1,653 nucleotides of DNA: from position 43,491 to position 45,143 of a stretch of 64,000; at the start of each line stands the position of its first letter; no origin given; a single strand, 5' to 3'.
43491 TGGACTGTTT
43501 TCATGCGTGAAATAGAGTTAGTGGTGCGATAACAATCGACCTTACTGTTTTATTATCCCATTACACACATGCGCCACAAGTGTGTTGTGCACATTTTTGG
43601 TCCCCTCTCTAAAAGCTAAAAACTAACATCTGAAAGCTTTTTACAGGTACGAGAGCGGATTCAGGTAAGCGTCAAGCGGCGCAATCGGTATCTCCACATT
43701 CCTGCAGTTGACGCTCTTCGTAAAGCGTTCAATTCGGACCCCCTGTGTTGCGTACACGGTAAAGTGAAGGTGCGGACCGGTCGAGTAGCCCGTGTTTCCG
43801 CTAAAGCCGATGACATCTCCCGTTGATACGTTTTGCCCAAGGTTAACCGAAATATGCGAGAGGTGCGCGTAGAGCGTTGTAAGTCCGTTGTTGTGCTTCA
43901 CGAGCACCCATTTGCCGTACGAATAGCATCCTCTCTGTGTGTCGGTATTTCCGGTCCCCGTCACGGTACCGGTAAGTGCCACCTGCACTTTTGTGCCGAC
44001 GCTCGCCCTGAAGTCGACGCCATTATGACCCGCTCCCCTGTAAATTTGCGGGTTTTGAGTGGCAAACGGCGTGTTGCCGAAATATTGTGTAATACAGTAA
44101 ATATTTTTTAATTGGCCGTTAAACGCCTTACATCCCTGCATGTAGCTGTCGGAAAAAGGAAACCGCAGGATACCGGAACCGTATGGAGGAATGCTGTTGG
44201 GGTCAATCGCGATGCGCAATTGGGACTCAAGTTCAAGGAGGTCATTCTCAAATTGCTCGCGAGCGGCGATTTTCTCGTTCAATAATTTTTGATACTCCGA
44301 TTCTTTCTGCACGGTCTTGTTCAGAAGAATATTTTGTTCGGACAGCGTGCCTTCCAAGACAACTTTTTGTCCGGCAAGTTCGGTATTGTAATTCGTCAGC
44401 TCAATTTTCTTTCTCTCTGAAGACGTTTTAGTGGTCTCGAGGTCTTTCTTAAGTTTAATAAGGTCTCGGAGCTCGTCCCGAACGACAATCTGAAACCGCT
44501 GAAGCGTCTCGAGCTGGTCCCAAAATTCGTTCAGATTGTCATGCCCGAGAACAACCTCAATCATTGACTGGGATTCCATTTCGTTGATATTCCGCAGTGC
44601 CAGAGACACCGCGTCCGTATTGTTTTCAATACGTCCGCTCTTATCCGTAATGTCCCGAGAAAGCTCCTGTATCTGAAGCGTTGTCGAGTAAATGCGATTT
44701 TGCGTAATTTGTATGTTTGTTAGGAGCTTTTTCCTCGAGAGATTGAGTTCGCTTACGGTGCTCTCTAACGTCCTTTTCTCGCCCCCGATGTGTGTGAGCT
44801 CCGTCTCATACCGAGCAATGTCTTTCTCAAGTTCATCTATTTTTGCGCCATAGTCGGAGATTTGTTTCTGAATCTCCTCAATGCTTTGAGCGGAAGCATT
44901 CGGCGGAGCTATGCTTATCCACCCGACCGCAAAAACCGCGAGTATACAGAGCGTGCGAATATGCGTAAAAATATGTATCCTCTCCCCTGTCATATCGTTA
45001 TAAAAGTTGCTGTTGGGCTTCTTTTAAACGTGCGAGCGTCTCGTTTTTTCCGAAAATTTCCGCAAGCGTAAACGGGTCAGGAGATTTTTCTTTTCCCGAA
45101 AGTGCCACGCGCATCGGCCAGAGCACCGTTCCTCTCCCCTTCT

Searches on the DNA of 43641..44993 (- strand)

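Call 45: search_rna_families(sources=[L087, L088, L010, L011], threshold=gathering)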
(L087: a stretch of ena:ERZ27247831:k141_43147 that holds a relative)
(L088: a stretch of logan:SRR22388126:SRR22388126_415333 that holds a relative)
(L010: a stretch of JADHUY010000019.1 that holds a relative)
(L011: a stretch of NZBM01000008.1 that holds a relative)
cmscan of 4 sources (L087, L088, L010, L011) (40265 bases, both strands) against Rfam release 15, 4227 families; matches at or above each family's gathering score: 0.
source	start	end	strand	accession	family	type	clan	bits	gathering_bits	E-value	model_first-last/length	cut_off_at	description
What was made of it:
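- On Any described RNA family (Rfam 15), including RNase P, SRP, 6S and tmRNA: Nothing is found in L087, L088, L010 or L011 (call 45).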

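Call 72: search_rna_families(source=L087, start=7700, end=8470, threshold=evalue, max_evalue=5)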
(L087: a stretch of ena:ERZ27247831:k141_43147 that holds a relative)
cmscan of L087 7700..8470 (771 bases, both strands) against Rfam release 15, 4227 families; matches with E-value up to 5: 5.
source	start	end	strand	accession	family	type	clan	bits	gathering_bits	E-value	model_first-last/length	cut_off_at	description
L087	7701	7774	+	RF02362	Yfr10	Gene; sRNA;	-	19.8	43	3.1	1-78/78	no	Cyanobacterial functional RNA 10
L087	8035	8078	+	RF01095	PK-CuYV_BPYV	Cis-reg;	-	16.2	60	4.8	1-56/56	no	3'-terminal pseudoknot of CuYV/BPYV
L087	7774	7872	-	RF01719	Pseudomon-1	Gene; sRNA;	-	16.1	50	1.9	1-116/116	no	Pseudomon-1/ErsA RNA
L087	8090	8152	-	RF01489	sbrA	Gene; sRNA;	-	15.3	45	3.5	1-71/71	no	Listeria sRNA sbrA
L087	7700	7765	+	RF01808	MicX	Gene; sRNA;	-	14.3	75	1.8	114-194/194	5'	MicX Vibrio cholerae sRNA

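Call 73: search_rna_families(source=L011, start=7620, end=8440, threshold=evalue, max_evalue=5)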
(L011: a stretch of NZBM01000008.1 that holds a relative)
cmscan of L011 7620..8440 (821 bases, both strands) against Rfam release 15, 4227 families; matches with E-value up to 5: 9.
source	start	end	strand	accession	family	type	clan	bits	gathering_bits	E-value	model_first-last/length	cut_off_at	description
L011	7683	7794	-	RF02344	ar14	Gene; sRNA;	-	23.2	58.8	0.042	1-123/123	no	Alphaproteobacterial ar14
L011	7632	7851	+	RF02842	RefA1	Gene; sRNA;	-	21.9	94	0.023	1-222/222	no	Enterococcus sRNA A1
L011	7651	7750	+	RF00243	traJ_5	Cis-reg;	CL00016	21.8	50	0.67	1-109/109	no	traJ 5' UTR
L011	7647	7720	-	RF01394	isrK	Gene; sRNA;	-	20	50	0.07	1-77/77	no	isrK Hfq binding RNA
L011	7620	7733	-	RF02842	RefA1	Gene; sRNA;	-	18.3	94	0.2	1-104/222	3'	Enterococcus sRNA A1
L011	7684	7727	-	RF01811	PtaRNA1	Gene; antitoxin;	-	15.8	47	2.9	1-72/72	no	Plasmid transferred anti-sense RNA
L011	8139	8233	-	RF03517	MIR5225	Gene; miRNA;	-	14.5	72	4.6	1-126/126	no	MIR5225 microRNA precursor family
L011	7650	7735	+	RF01736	flg-Rhizobiales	Cis-reg;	-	14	55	3.1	1-141/141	no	flg-Rhizobiales RNA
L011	7627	7672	+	RF01394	isrK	Gene; sRNA;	-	13.5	50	3.3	1-77/77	no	isrK Hfq binding RNA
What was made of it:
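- On Rfam RF02344 (ar14): L011 unit 3 scores 23.2 bits (call 73).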
